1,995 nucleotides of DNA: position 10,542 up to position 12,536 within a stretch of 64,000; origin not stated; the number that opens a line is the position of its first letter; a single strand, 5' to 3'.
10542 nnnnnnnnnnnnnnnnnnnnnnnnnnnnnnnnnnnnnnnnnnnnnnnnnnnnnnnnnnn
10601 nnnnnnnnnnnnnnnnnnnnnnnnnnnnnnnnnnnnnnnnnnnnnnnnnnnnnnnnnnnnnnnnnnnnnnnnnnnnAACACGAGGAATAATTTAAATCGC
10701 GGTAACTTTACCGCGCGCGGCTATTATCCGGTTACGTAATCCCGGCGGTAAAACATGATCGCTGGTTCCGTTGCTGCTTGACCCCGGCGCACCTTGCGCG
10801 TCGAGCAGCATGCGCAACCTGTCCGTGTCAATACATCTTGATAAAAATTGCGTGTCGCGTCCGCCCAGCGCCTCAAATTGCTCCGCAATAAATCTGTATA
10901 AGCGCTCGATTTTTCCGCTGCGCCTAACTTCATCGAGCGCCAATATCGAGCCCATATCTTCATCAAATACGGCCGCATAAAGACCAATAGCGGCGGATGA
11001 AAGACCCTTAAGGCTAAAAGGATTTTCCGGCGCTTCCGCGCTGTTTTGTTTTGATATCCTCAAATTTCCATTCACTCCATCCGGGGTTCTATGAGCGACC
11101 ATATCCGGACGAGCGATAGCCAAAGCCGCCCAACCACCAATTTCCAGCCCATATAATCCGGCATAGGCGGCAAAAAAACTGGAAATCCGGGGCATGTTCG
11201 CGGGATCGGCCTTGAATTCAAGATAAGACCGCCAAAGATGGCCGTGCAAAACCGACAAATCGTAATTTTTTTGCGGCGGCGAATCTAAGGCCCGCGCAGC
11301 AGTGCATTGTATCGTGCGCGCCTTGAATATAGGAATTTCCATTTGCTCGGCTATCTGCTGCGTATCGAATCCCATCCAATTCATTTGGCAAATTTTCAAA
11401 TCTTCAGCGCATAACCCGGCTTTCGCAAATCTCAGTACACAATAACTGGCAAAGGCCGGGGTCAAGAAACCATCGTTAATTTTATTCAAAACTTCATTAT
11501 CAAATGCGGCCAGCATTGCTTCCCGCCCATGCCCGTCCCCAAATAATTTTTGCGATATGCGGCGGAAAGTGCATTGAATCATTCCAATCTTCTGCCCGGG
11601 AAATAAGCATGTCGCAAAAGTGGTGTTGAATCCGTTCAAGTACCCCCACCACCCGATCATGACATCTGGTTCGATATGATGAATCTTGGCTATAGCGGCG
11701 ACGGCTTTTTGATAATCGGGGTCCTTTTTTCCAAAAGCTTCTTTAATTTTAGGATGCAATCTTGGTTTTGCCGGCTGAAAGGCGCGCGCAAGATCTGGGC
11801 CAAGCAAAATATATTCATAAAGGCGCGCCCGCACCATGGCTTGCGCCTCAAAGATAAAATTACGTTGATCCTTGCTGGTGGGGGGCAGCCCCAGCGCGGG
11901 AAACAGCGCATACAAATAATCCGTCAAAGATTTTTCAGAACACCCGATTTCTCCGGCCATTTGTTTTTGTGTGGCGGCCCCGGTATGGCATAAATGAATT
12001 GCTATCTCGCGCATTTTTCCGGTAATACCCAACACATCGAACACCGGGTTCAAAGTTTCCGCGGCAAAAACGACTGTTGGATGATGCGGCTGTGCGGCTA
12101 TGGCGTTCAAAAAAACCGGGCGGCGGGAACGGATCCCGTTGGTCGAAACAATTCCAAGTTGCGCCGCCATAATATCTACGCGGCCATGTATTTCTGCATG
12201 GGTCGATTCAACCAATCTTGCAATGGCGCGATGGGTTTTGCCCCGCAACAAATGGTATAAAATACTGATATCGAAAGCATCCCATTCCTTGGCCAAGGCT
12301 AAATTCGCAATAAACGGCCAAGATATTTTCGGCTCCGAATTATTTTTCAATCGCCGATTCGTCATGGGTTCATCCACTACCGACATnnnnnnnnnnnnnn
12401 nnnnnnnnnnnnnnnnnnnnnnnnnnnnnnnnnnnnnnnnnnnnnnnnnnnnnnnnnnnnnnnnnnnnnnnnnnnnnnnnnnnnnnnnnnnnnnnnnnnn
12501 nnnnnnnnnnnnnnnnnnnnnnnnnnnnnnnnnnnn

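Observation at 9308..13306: Accessory insert between mnmG and mnmE: membrane MTase plus operon encoding a triple-LuxR-HTH 564-aa protein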

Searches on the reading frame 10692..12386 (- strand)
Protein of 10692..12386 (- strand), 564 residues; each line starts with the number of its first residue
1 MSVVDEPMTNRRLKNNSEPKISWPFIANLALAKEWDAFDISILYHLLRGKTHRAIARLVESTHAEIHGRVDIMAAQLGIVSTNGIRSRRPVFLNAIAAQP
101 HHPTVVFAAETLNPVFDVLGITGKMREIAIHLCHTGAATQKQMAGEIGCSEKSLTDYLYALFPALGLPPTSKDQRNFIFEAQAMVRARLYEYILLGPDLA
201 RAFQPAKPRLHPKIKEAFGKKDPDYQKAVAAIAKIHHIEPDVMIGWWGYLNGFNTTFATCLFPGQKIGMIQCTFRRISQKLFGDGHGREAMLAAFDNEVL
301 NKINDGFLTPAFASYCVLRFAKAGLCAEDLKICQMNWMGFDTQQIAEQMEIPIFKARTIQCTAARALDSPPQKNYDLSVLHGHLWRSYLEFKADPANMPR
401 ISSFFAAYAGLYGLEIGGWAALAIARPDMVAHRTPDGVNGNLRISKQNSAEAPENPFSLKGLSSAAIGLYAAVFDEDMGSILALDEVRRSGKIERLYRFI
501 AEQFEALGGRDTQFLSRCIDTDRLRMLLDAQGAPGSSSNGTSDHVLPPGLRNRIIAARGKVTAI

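Call 3: search_protein_families(library=pfam, proteins=[window:10692-12386:-], max_evalue=1)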
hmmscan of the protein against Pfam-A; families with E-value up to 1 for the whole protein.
window:10692-12386:- (564 aa): 1 family
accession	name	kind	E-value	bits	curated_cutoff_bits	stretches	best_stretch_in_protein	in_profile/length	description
PF00196.25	GerE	-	0.063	13.4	23.5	0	331-351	9-29/57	Bacterial regulatory proteins, luxR family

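Call 4: search_protein_families(library=ncbifam, proteins=[window:10692-12386:-], max_evalue=1)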
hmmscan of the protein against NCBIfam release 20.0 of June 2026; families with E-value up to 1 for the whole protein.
window:10692-12386:- (564 aa): 0 families

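Call 5: search_protein_families(library=phrogs, proteins=[window:10692-12386:-], max_evalue=1)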
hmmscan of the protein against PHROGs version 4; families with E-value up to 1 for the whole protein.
window:10692-12386:- (564 aa): 1 family
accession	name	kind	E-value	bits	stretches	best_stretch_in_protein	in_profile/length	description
phrog_22626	-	unknown function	0.38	11.8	1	31-97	8-76/133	-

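Call 6: search_protein_families(library=padloc, proteins=[window:10692-12386:-], max_evalue=1)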
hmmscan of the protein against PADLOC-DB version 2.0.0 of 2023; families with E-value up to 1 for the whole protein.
window:10692-12386:- (564 aa): 0 families

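Call 7: find_homologous_proteins(query=window:10692-12386:-, max_evalue=0.001)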
Query window:10692-12386:- (564 aa): 1 proteins with E <= 0.001 among 8000 candidates.
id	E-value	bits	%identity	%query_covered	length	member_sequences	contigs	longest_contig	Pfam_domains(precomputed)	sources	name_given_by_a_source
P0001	0.0e+0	1275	99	99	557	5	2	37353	-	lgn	-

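Call 8: search_solved_structures(query=window:10692-12386:-, max_evalue=10)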
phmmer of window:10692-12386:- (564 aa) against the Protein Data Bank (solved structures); distinct sequences matched with E-value up to 10: 1.
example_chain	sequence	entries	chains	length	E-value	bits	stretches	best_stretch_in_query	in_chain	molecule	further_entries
8uu4_d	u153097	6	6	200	1.3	10.4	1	41-113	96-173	Small ribosomal subunit protein uS4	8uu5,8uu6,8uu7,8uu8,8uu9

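Call 12: find_encoding_contigs(protein=P0001, flank=10000, max_places=6)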
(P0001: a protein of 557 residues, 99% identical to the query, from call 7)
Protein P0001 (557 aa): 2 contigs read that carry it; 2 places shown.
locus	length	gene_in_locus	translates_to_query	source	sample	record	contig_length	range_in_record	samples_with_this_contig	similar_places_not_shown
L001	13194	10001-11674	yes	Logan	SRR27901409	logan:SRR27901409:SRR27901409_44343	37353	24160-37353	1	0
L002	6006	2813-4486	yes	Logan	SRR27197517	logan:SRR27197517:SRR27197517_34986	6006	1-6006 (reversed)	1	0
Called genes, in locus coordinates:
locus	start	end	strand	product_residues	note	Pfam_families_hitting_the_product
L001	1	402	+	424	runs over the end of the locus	-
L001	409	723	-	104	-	-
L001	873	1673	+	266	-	PF01738:DLH, PF12146:Hydrolase_4 (faint), PF00326:Peptidase_S9 (faint), PF02230:Abhydrolase_2 (weak)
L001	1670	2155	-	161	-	-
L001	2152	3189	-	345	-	-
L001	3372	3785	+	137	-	-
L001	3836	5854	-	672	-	PF03190:Thioredox_DsbH, PF13899:Thioredoxin_7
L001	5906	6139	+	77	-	PF20099:DUF6489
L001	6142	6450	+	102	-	-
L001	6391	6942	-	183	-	-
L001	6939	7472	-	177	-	-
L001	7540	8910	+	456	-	PF10396:TrmE_N, PF12631:MnmE_helical, PF03193:RsgA_GTPase (faint), PF00350:Dynamin_N (faint), PF01926:MMR_HSR1, PF02421:FeoB_N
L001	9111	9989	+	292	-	-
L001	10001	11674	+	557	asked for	-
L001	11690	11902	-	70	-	-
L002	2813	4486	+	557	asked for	-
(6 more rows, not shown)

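Call 13: find_related_loci(query=window:10692-12386:-, collection=genome_contigs, flank=10000)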
Query window:10692-12386:- (564 aa) in genome_contigs; peptide patterns used: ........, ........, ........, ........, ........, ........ (x = any residue, [..] = any of these).
46 stretches matched a pattern, but none encodes a relative of the query by tblastn (E <= 1e-3).

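Call 18: search_protein_representatives(protein=window:10692-12386:-)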
Query: 564 residues. Proteins with E-value up to 0.001 (for the whole library): 3; up to 1e-10: 3; up to 1e-30: 2. The best 3 are listed.
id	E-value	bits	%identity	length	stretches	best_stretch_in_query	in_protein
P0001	0.0e+00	1274.9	99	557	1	8-564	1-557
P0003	1.0e-62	228.6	34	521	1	15-514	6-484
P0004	6.1e-16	74.2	29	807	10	115-152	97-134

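Call 19: predict_structure(protein=window:10692-12386:-)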
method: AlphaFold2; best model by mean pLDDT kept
length: 564 residues; sequences in the alignment: 1
mean_pLDDT: 40.7   pTM: 0.31
mean pLDDT of the five models: 40.7, 37.4, 34.1, 33.9, 29.7
residues with pLDDT >= 90: 15; 70-90: 42; 50-70: 36; < 50: 471
segments of 3 or more residues with pLDDT < 50: 1-107, 205-226, 228-564
pLDDT, mean of each block of 10 residues (from residue 1): 29 30 38 37 37 37 35 35 30 28 41 74 89 71 89 91 79 63 68 52 43 36 46 39 35 29 27 27 31 31 31 33 31 29 33 32 31 32 38 36 36 35 34 28 25 28 33 33 32 39 41 37 39 37 39 40 29
secondary structure, 60 per line:
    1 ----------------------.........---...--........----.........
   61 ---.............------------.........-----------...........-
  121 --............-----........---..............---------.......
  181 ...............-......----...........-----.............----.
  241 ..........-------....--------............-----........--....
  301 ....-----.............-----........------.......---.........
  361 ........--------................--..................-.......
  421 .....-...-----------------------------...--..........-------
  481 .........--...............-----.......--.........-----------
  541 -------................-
elements in order: H23-31 H40-47 H52-60 H64-76 H89-97 H109-119 H123-134 H140-147 H151-164 H174-195 H197-202 H207-217 H223-235 H240-250 H258-261 H270-281 H287-294 H297-304 H310-322 H328-335 H342-348 H352-368 H377-392 H395-412 H414-425 H464-473 H481-489 H492-506 H512-518 H521-529 H548-563

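Call 21: find_encoding_contigs(protein=P0003, flank=10000, max_places=6)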
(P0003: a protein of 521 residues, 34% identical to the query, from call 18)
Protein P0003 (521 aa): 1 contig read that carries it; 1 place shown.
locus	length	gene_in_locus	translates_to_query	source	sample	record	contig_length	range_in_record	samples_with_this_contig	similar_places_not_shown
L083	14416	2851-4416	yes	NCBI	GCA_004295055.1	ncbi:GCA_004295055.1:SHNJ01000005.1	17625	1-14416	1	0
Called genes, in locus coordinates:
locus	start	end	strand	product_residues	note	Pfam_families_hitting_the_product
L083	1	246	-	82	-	?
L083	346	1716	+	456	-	PF10396:TrmE_N, PF12631:MnmE_helical, PF03193:RsgA_GTPase (faint), PF00350:Dynamin_N (faint), PF01926:MMR_HSR1, PF02421:FeoB_N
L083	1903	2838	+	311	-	-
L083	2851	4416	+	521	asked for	-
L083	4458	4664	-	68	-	-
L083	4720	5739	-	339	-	-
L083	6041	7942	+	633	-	PF01134:GIDA, PF12831:FAD_oxidored (weak), PF21680:GIDA_C_1st, PF13932:SAM_GIDA_C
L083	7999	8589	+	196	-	PF02527:GidB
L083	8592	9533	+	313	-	PF00497:SBP_bac_3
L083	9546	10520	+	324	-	PF00497:SBP_bac_3, PF12974:Phosphonate-bd (faint)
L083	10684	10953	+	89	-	PF04480:DUF559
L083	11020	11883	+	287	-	PF00142:Fer4_NifH (weak), PF01656:CbiA, PF02374:ArsA_ATPase (weak), PF06564:CBP_BcsQ (faint), PF09140:MipZ, PF10609:ParA, PF13614:AAA_31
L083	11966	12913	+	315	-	PF02195:ParB_N, PF08535:KorB (faint), PF17762:HTH_ParB, PF23552:ParB_C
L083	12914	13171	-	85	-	-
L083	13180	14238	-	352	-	-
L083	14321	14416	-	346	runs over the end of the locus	PF06144:DNA_pol3_delta (faint)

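Call 30: find_related_loci(query=A1, collection=metagenome_contigs, flank=10000)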
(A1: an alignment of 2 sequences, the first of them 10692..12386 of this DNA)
Query A1 (564 aa) in metagenome_contigs; peptide patterns used: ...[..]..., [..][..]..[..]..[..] (x = any residue, [..] = any of these).
301 stretches matched a pattern, but none encodes a relative of the query by tblastn (E <= 1e-3).

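Call 33: fold_search(model_id=the predicted structure, library=pdb)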
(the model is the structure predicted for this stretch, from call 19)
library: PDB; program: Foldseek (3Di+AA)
matches with E <= 10: 512; with E <= 0.001: 0
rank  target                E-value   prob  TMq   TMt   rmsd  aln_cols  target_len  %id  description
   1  5hso_A                1.9e-01  0.90  0.09  0.37  12.5       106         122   18  Crystal structure of MYCOBACTERIUM TUBERCULOSIS MARR FAMILY PROTEIN Rv2887 complex with DNA (released 2017-02-01)
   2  5x7z                  3.0e-01  0.69  0.09  0.33  13.1       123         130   18  CRYSTAL STRUCTURE OF MYCOBACTERIUM TUBERCULOSIS MARR FAMILY PROTEIN RV2887 COMPLEX WITH P-AMINOSALICYLIC ACID (released 2017-08-09)
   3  5hsm                  3.0e-01  0.63  0.09  0.35  12.7       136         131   19  CRYSTAL STRUCTURE OF MYCOBACTERIUM TUBERCULOSIS MARR FAMILY PROTEIN RV2887 (released 2017-02-01)
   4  5hso_C                3.5e-01  0.82  0.09  0.36  12.5       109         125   16  Crystal structure of MYCOBACTERIUM TUBERCULOSIS MARR FAMILY PROTEIN Rv2887 complex with DNA (released 2017-02-01)
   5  2fbh                  4.7e-01  0.63  0.09  0.33  14.1       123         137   18  The crystal structure of transcriptional regulator PA3341 (released 2005-12-20)
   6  5jbr_A                5.2e-01  0.54  0.11  0.32  13.0       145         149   14  Crystal structure of uncharacterized protein Bcav_2135 from Beutenbergia cavernae (released 2016-04-20)
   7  5x80_A                5.8e-01  0.63  0.09  0.32  12.3       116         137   16  CRYSTAL STRUCTURE OF MYCOBACTERIUM TUBERCULOSIS MARR FAMILY PROTEIN RV2887 COMPLEX WITH SALICYLIC ACID (released 2017-08-09)
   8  7kk0                  5.8e-01  0.38  0.09  0.31  13.5       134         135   17  Crystal structure of the MarR family transcriptional regulator from Variovorax paradoxus bound to Catechol (released 2021-12-01)
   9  5x80_B                6.1e-01  0.38  0.09  0.32  12.3       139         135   14  CRYSTAL STRUCTURE OF MYCOBACTERIUM TUBERCULOSIS MARR FAMILY PROTEIN RV2887 COMPLEX WITH SALICYLIC ACID (released 2017-08-09)
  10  5aip_B                6.7e-01  0.57  0.09  0.35  14.5       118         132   20  Crystal structure of NadR in complex with 4-hydroxyphenylacetate (released 2016-03-02)
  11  3qpt                  7.4e-01  0.47  0.10  0.34  14.5       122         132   18  Crystal structure of the Salmonella transcriptional regulator SlyA (released 2011-05-04)
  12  2nyx_A                7.8e-01  0.33  0.10  0.33  15.8       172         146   16  Crystal structure of RV1404 from Mycobacterium tuberculosis (released 2006-12-05)
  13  2nyx_B                7.8e-01  0.28  0.10  0.33  15.6       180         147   17  Crystal structure of RV1404 from Mycobacterium tuberculosis (released 2006-12-05)
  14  9a58_A                7.8e-01  0.08  0.10  0.13  24.9       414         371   10  Integrative model of SIGA-RPOC by crosslinking MS and deep learning (released 2024-09-18)
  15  7d58_O                7.8e-01  0.07  0.12  0.13  23.9       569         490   11  cryo-EM structure of human RNA polymerase III in elongating state (released 2021-02-17)
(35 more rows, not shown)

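Call 40: search_solved_structures(query=A1, max_evalue=10)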
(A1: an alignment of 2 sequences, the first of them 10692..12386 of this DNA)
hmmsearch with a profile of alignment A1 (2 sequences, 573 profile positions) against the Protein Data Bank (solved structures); distinct sequences matched with E-value up to 10: 3.
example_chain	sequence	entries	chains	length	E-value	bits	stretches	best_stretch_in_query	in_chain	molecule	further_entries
4xrf_A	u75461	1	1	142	0.034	15.6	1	119-196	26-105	Transcriptional regulator, MarR family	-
3kd7_A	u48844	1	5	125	0.69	11.3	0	219-258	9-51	CTPR390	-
2fl5_H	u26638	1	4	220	2.3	9.6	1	433-483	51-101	Immunoglobulin Igg1 Heavy chain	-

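Call 43: search_protein_families(library=pfam, proteins=[L083:4720-5817:-], max_evalue=0.1)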
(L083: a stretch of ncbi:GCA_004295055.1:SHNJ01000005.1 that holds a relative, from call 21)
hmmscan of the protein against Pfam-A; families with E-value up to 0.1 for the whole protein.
L083:4720-5817:- (365 aa): 0 families

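Call 59: find_related_loci(query=A1, collection=viral_contigs, flank=5000)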
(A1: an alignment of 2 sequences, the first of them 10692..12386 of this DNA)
Query A1 (564 aa) in viral_contigs; peptide patterns used: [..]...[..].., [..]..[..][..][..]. (x = any residue, [..] = any of these).
150 stretches matched a pattern, but none encodes a relative of the query by tblastn (E <= 1e-3).

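Call 68: predict_structure(alignment_id=A1)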
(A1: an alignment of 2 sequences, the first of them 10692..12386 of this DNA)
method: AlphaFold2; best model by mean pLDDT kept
length: 564 residues; sequences in the alignment: 2
mean_pLDDT: 47.2   pTM: 0.32
mean pLDDT of the five models: 47.2, 45.9, 43.6, 42.5, 37.8
residues with pLDDT >= 90: 0; 70-90: 63; 50-70: 171; < 50: 330
segments of 3 or more residues with pLDDT < 50: 1-106, 173-175, 198-209, 219-221, 306-308, 367-564
pLDDT, mean of each block of 10 residues (from residue 1): 28 29 43 42 44 37 30 31 32 32 46 69 81 68 81 78 61 55 66 56 44 50 62 71 70 54 56 65 58 64 52 60 59 59 71 57 48 30 38 38 37 32 33 24 23 28 38 39 39 45 37 38 37 27 28 31 26
secondary structure, 60 per line:
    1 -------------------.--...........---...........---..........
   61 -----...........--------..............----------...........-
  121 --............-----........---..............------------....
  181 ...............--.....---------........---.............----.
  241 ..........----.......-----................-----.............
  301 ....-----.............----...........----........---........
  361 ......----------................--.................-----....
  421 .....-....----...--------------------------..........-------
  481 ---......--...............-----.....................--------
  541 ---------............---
elements in order: H23-33 H37-47 H52-60 H66-76 H85-98 H109-119 H123-134 H140-147 H151-164 H177-195 H198-202 H212-219 H223-235 H240-250 H255-261 H267-282 H288-304 H310-322 H327-337 H342-349 H353-366 H377-392 H395-411 H417-425 H427-430 H464-473 H484-489 H492-506 H512-532 H550-561

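Call 93: search_protein_families(library=pfam, proteins=[P0003, P0013, P0015], max_evalue=1)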
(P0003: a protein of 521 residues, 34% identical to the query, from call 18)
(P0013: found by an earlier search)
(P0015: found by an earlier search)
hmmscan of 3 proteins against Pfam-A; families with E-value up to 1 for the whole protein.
P0003 (521 aa): 9 families
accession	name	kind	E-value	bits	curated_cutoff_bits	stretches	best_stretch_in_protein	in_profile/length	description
PF00196.25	GerE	-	0.026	14.6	23.5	0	329-364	14-49/57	Bacterial regulatory proteins, luxR family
PF13384.12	HTH_23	-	0.033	14.5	24.6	0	124-149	10-35/50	Homeodomain-like domain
PF01047.28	MarR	-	0.069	13.5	24.6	1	115-150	1-36/59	MarR family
PF08281.18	Sigma70_r4_2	-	0.07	13.2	25.7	0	132-152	27-47/54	Sigma-70, region 4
PF12840.13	HTH_20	-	0.077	13.4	27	0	119-152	6-39/51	Helix-turn-helix domain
PF05491.19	RuvB_C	-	0.13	12.6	24.7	1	114-161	3-53/72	RuvB C-terminal winged helix domain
PF13412.12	HTH_24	-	0.13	12.3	21.9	0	117-149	3-35/48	Winged helix-turn-helix DNA-binding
PF12802.13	MarR_2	-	0.16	12.6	27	0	114-151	2-40/61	MarR family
PF09879.14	DUF2106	-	0.24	11.3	25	1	441-517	45-121/151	Predicted membrane protein (DUF2106)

P0013 (68 aa): 0 families

P0015 (339 aa): 0 families

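Call 95: fold_search(model_id=the predicted structure, library=viral)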
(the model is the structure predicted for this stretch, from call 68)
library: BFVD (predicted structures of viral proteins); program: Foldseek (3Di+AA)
matches with E <= 10: 404; with E <= 0.001: 0
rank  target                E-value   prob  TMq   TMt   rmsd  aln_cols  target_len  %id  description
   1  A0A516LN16            6.3e-02  0.33  0.07  0.14  25.0       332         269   14  (no name in the UniProt tables at hand)
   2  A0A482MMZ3            6.3e-02  0.25  0.07  0.12  27.0       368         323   12  Endonuclease [Burkholderia phage BcepSauron]
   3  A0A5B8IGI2            1.0e-01  0.41  0.11  0.14  16.8       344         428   11  Transcription factor TFIIB repeat [Mimiviridae sp. ChoanoV1]
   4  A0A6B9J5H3            1.1e-01  0.14  0.11  0.10  29.4       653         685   10  RNA polymerase sigma-70 factor [Vibrio phage vB_VchM_Kuja]
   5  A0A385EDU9            1.4e-01  0.14  0.09  0.12  37.0       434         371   15  Uncharacterized protein [Caulobacter phage CcrSC]
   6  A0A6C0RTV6            1.5e-01  0.14  0.10  0.11  42.0       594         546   10  (no name in the UniProt tables at hand)
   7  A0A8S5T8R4            1.6e-01  0.20  0.07  0.14  21.4       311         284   14  DNA directed RNA polymerase subunit [Myoviridae sp. ctQQg4]
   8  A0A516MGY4            1.7e-01  0.25  0.07  0.11  21.9       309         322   13  (no name in the UniProt tables at hand)
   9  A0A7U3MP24            1.7e-01  0.11  0.08  0.10  26.7       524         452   11  (no name in the UniProt tables at hand)
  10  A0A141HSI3            1.8e-01  0.09  0.08  0.09  31.5       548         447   11  (no name in the UniProt tables at hand)
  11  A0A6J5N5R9            2.1e-01  0.10  0.10  0.09  33.3       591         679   12  Ferritin/DPS protein domain containing protein [uncultured Caudovirales phage]
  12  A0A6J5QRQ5            2.1e-01  0.08  0.09  0.07  34.9       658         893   11  Phage tail tape measure protein [uncultured Caudovirales phage]
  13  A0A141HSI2            3.1e-01  0.18  0.07  0.16  19.8       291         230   10  (no name in the UniProt tables at hand)
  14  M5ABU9                3.1e-01  0.11  0.09  0.12  23.6       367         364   12  Uncharacterized protein [Bacillus phage PM1]
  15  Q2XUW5                3.4e-01  0.08  0.09  0.11  34.2       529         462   12  (no name in the UniProt tables at hand)
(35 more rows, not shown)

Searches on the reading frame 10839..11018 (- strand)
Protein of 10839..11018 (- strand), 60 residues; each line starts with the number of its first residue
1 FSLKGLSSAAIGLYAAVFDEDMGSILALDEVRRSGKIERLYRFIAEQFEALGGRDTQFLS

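Call 34: search_protein_families(library=pfam, proteins=[window:10839-11018:-], max_evalue=10)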
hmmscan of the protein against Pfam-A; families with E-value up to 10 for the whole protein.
seq(60 aa): 1 family
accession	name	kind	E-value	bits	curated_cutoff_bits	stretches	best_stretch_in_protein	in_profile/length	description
PF17206.9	SeqA_N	-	0.1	12.4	23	1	38-52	8-22/36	SeqA protein N-terminal domain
